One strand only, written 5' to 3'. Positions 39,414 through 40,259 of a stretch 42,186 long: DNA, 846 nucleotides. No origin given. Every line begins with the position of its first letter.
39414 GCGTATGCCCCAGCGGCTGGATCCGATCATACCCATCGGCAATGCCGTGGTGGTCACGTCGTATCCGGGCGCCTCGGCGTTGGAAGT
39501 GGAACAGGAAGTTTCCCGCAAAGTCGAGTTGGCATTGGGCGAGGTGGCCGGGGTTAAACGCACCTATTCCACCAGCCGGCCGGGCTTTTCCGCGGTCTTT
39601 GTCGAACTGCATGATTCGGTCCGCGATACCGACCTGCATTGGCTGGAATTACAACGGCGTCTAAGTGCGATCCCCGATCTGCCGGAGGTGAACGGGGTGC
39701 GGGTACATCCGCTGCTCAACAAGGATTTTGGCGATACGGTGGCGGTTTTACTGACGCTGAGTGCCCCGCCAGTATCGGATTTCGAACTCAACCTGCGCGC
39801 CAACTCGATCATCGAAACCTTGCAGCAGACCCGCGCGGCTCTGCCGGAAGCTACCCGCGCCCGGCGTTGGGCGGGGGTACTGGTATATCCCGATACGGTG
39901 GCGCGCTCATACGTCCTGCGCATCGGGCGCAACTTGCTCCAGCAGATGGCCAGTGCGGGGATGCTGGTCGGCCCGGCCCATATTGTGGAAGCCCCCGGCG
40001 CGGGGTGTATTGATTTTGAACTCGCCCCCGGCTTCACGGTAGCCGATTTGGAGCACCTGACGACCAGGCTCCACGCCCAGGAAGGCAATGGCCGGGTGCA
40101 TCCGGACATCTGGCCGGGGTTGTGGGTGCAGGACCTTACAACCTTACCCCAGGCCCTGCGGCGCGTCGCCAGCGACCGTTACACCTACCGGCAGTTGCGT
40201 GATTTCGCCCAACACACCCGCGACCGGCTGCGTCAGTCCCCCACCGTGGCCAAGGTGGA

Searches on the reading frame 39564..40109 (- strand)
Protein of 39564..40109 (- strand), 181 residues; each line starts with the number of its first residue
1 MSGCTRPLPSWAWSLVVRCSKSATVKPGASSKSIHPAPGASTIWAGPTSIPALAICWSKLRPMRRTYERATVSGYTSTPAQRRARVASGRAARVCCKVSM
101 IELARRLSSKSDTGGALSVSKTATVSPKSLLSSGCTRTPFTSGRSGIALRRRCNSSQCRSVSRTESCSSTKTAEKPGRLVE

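Call 10: search_protein_families(library=pfam, proteins=[window:39564-40109:-], max_evalue=0.001)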
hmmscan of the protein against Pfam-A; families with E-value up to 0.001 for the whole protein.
window:39564-40109:- (181 aa): 0 families

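Call 91: find_encoding_contigs(protein=window:39564-40109:-, flank=10000, max_places=2)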
Protein window:39564-40109:- (181 aa): no gene with exactly this product is on record in the collection.
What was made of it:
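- Tried and rejected: The right-end gene was not on record (call 91).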
